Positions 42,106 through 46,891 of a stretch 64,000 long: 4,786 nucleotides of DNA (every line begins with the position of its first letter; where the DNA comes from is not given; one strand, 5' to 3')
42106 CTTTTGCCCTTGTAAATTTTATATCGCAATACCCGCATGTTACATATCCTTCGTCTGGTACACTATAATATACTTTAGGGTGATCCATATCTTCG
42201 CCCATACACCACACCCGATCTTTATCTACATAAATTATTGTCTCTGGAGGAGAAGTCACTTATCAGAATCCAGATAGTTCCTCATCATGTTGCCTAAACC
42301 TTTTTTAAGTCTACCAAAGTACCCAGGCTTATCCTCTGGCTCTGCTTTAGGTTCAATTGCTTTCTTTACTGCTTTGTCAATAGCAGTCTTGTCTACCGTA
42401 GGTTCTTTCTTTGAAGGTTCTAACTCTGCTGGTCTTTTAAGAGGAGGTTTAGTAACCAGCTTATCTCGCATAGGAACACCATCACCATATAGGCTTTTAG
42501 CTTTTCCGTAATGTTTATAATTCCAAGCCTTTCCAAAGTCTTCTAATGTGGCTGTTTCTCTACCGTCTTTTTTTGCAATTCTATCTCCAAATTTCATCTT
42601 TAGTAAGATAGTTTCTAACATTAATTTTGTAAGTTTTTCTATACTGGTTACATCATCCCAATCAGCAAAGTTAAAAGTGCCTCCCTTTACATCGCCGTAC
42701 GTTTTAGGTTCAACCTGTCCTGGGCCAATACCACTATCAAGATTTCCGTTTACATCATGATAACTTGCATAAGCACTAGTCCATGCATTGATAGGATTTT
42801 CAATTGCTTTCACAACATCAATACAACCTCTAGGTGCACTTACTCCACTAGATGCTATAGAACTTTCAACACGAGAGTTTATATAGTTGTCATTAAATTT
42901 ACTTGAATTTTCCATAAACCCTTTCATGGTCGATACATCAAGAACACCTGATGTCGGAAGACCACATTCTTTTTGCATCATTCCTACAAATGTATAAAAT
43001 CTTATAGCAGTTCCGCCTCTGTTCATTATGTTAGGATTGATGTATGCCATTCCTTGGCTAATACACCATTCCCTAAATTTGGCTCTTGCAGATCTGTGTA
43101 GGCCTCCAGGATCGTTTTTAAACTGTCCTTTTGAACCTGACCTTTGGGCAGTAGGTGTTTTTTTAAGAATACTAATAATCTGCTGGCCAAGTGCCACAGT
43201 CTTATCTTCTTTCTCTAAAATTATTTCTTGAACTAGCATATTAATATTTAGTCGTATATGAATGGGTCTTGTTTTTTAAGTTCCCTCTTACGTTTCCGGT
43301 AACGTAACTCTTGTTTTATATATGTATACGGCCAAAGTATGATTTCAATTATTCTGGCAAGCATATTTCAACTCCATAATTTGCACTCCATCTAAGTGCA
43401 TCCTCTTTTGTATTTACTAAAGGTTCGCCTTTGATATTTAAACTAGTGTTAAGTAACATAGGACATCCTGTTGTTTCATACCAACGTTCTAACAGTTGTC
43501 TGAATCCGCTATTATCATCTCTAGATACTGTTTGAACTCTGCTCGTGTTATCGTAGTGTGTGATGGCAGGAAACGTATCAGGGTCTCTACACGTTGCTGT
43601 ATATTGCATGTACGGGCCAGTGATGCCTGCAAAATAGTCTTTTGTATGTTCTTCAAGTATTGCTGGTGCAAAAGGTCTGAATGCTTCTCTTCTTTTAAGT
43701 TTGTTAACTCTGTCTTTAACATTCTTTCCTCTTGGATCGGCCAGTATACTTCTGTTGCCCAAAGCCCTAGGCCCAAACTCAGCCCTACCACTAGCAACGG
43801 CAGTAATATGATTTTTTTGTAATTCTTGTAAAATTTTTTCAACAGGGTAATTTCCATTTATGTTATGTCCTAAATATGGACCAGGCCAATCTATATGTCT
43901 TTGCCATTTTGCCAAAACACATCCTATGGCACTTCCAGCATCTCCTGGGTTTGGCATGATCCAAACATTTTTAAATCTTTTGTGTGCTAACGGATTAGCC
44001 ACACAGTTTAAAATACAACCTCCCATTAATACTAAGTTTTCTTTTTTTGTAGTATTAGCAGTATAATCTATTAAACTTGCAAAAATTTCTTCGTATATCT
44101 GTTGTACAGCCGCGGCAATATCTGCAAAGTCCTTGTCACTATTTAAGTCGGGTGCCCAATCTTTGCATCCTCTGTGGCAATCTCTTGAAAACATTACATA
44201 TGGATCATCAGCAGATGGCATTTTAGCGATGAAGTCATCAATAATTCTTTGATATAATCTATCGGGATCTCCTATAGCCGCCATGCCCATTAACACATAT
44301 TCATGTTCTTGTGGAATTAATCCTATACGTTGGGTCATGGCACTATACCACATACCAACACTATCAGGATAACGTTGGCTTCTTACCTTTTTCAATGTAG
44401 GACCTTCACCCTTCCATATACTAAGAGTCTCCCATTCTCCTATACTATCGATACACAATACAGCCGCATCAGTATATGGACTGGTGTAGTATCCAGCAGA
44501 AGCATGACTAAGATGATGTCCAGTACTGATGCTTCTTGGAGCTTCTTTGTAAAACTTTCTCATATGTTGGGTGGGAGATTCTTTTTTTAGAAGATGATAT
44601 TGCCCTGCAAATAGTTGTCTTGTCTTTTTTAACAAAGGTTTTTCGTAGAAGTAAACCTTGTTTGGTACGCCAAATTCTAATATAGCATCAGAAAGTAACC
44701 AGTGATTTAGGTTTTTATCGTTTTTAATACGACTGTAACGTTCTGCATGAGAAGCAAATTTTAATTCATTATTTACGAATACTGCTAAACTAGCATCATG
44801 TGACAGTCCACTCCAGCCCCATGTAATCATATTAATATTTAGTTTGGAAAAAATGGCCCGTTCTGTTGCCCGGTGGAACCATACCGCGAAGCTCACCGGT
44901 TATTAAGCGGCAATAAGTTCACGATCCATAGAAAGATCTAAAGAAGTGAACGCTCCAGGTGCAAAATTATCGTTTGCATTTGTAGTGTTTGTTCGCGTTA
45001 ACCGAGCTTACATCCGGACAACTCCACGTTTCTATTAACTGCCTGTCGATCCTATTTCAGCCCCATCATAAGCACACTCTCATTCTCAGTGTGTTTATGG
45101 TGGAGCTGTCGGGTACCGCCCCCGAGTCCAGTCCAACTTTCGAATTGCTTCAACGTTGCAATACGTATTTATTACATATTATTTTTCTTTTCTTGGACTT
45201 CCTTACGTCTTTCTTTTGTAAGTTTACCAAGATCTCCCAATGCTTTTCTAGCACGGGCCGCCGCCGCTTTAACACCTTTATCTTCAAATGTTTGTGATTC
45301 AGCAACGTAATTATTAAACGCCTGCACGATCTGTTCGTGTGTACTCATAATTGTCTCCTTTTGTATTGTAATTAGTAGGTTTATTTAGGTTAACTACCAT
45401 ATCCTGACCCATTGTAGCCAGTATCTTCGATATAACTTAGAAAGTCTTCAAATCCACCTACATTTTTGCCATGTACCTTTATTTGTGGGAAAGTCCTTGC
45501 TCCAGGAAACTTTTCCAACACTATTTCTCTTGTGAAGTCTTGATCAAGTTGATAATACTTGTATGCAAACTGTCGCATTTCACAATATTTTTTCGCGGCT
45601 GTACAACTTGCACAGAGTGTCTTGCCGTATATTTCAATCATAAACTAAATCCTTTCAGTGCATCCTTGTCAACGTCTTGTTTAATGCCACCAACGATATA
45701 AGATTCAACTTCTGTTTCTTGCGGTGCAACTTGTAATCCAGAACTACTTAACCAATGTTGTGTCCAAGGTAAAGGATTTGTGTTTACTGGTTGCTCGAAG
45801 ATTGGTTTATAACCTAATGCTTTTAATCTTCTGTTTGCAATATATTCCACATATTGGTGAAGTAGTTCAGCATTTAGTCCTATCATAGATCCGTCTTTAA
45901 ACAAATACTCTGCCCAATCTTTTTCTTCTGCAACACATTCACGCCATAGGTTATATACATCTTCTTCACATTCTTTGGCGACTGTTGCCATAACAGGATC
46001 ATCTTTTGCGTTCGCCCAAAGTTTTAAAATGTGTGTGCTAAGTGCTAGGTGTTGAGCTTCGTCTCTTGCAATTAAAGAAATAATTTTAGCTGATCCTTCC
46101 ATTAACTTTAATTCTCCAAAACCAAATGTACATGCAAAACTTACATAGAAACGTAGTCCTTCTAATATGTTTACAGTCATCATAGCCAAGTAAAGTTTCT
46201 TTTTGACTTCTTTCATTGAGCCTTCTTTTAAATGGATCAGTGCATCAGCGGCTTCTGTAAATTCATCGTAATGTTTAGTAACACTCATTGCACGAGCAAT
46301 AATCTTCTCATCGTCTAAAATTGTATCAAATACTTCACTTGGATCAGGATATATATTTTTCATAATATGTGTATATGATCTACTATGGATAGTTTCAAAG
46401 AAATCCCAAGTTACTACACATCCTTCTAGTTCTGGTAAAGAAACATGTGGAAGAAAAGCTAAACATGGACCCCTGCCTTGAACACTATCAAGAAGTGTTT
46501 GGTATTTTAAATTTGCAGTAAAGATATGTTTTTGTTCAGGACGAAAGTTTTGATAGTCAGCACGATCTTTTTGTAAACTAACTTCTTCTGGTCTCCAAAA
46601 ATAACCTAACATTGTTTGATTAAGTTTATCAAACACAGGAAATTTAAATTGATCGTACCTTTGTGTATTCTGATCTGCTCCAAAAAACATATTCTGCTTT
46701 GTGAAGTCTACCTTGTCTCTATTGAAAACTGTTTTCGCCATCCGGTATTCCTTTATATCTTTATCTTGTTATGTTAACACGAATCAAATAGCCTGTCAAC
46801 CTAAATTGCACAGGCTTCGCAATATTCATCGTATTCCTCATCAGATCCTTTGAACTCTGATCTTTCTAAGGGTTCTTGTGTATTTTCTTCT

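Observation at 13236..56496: Leaderless late-gene programme: TAAATA-N4/5-ATG at 13 genes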

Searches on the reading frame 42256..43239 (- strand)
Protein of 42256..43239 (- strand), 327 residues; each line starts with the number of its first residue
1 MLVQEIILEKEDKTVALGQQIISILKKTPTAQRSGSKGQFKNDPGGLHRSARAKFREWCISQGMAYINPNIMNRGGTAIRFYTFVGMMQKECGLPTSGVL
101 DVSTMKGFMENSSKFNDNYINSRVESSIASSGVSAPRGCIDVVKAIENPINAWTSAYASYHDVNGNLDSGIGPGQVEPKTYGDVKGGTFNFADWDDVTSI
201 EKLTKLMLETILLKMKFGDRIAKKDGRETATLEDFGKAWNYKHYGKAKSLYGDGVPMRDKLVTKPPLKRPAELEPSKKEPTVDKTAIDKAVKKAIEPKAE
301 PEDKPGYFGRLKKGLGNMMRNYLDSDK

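Call 8: search_protein_families(library=phrogs, proteins=[window:42256-43239:-], max_evalue=0.001)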
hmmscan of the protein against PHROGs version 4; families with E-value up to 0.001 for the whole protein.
window:42256-43239:- (327 aa): 0 families

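Call 9: search_protein_families(library=pfam, proteins=[window:42256-43239:-], max_evalue=0.001)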
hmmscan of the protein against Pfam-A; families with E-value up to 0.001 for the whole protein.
window:42256-43239:- (327 aa): 0 families

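Call 17: find_related_loci(query=window:42256-43239:-, collection=viral_contigs, flank=3000)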
Query window:42256-43239:- (327 aa) in viral_contigs; peptide patterns used: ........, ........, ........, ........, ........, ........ (x = any residue, [..] = any of these).
7 stretches matched a pattern; 4 encode a relative of the query (tblastn E <= 1e-3); 4 distinct loci.
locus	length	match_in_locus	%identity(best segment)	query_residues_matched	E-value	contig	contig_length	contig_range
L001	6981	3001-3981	76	1-327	8e-177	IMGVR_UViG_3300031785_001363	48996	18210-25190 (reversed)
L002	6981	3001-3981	76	1-327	6e-172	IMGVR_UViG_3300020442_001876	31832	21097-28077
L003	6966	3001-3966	62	1-326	2e-138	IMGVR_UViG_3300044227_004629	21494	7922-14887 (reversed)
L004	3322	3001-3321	76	1-107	2e-52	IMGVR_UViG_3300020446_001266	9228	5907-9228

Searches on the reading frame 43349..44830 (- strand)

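Call 8: search_protein_families(library=phrogs, proteins=[window:43349-44830:-], max_evalue=0.001)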
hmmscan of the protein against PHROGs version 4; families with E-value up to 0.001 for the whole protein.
window:43349-44830:- (493 aa): 2 families
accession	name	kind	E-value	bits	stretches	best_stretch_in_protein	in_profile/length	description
phrog_1601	-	moron, auxiliary metabolic gene and host takeover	1.2e-99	335.7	1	1-487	1-516/528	Nol-like carbamoyltransferase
phrog_20469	-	moron, auxiliary metabolic gene and host takeover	4.7e-30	105.6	1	334-479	8-158/181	Nol-like carbamoyltransferase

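Call 9: search_protein_families(library=pfam, proteins=[window:43349-44830:-], max_evalue=0.001)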
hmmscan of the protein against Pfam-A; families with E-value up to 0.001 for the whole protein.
window:43349-44830:- (493 aa): 2 families
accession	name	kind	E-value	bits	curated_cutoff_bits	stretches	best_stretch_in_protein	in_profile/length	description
PF16861.10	Carbam_trans_C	-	3.1e-54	183.5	27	1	335-488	2-159/170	Carbamoyltransferase C-terminus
PF02543.21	Carbam_trans_N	-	5.6e-37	128.4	24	1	95-304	122-344/346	Carbamoyltransferase N-terminus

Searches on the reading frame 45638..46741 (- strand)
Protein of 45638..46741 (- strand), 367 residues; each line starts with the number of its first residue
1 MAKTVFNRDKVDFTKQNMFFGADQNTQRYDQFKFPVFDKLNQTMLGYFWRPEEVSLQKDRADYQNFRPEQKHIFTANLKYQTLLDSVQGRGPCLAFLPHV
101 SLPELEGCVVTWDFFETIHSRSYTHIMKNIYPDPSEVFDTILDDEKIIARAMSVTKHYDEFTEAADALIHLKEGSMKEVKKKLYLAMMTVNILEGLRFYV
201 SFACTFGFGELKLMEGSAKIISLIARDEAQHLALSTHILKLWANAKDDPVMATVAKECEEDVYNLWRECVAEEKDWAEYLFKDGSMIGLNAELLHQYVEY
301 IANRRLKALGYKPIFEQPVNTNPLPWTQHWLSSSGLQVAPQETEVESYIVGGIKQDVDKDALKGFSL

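Call 10: search_protein_families(library=phrogs, proteins=[window:45638-46741:-], max_evalue=0.00001)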
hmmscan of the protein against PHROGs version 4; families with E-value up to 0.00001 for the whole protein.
window:45638-46741:- (367 aa): 4 families
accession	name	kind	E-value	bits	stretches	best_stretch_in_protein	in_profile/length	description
phrog_86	-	DNA, RNA and nucleotide metabolism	9.4e-151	503.9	1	3-366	44-402/504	ribonucleoside diphosphate reductase small subunit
phrog_10582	-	DNA, RNA and nucleotide metabolism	3.9e-62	210.7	1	1-203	1-226/255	ribonucleotide reductase class Ia beta subunit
phrog_8368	-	DNA, RNA and nucleotide metabolism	1.9e-45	155.6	1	214-363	1-150/156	aerobic NDP reductase small subunit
phrog_24856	-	DNA, RNA and nucleotide metabolism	4.7e-12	47.1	1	27-224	12-194/195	ribonucleotide reductase class Ia beta subunit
